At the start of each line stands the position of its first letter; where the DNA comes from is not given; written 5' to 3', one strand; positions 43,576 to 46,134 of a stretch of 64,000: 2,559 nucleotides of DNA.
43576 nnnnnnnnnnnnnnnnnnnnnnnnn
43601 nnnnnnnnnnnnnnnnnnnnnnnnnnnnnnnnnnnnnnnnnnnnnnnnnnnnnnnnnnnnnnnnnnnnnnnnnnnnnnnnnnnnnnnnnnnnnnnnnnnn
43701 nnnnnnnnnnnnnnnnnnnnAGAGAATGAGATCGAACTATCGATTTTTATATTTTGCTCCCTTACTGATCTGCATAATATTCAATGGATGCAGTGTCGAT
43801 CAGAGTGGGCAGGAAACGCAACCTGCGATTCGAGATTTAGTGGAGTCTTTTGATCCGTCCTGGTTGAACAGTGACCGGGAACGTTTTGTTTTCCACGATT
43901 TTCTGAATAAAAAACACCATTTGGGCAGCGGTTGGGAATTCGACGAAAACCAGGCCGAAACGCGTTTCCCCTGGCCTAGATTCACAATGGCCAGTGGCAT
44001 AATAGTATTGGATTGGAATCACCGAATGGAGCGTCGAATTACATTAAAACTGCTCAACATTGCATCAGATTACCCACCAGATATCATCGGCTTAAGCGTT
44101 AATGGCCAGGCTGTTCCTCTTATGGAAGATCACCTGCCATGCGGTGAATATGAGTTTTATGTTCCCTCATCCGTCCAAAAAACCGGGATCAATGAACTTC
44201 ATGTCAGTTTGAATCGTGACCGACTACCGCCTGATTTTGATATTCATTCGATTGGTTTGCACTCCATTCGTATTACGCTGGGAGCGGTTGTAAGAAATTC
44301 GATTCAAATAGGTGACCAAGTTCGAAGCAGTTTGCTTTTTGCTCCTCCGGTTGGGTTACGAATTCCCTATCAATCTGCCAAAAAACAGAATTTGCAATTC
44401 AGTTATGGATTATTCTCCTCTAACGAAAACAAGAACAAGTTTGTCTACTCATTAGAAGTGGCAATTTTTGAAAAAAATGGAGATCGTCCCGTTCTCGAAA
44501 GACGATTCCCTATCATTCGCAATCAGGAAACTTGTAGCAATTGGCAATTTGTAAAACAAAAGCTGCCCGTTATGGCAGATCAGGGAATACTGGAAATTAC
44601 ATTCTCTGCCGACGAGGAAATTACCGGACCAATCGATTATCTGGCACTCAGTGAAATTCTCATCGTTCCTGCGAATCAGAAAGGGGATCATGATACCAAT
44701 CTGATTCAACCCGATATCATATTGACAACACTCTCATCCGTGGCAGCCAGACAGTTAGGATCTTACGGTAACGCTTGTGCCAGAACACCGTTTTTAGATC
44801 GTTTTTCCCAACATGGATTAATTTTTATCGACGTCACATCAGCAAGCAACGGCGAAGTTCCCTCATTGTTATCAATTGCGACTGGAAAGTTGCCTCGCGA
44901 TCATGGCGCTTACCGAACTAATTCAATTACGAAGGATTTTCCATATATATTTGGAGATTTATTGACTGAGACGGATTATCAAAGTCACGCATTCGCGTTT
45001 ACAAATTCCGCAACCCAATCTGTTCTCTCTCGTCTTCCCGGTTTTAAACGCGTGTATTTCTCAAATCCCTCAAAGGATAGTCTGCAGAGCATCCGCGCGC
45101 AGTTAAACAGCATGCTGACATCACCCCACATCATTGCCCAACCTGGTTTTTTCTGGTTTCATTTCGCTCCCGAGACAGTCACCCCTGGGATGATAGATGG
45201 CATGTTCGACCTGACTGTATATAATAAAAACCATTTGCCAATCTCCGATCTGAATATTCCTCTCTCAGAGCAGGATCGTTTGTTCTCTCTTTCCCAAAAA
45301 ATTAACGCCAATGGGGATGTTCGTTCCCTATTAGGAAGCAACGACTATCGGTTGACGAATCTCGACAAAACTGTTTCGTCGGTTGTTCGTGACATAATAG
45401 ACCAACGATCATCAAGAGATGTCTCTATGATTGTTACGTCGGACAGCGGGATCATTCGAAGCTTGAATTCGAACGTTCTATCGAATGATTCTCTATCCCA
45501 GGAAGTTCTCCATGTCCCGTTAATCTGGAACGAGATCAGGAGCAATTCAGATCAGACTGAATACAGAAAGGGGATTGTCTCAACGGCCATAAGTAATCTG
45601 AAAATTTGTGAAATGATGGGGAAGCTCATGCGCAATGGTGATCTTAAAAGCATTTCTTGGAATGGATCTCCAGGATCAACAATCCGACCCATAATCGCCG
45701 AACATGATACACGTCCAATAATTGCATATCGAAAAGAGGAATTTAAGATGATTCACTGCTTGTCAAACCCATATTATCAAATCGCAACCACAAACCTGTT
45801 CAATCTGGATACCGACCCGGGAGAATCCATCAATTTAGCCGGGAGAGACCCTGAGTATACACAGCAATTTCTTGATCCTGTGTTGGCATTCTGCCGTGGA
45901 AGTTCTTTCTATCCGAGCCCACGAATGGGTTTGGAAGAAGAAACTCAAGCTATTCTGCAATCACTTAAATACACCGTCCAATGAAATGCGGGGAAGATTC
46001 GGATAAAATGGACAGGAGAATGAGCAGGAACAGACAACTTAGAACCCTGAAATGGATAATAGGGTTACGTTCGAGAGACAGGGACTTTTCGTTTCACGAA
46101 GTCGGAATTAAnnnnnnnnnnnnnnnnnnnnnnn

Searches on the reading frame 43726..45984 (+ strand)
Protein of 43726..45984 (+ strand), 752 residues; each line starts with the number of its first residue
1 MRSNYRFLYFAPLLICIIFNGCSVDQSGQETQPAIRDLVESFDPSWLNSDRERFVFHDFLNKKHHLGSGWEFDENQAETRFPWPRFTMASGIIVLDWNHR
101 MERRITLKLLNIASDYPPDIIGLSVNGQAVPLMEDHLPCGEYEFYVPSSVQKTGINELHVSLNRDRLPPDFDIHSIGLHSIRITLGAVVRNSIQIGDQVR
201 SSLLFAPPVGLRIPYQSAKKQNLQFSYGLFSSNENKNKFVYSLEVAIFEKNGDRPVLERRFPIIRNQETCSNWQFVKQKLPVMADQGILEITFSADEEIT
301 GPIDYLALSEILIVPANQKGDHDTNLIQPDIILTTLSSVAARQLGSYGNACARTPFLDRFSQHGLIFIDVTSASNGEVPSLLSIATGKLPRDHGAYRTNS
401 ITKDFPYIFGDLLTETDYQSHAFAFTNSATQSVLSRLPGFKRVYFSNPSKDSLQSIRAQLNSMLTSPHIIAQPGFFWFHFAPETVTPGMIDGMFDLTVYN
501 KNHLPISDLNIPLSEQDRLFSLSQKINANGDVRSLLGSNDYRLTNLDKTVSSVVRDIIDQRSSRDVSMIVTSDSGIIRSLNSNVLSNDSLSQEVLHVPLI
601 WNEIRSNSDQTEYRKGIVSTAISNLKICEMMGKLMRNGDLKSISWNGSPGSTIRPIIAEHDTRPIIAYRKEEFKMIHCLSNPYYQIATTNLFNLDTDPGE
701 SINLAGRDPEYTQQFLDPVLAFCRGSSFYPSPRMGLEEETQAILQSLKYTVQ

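Call 82: search_protein_families(library=pfam, proteins=[window:43726-45984:+], max_evalue=0.00001)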
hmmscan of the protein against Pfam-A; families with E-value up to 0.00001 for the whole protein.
window:43726-45984:+ (752 aa): 1 family
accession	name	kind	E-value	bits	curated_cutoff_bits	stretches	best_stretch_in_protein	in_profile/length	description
PF00884.28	Sulfatase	-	7.1e-12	45.7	25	1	329-600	1-270/301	Sulfatase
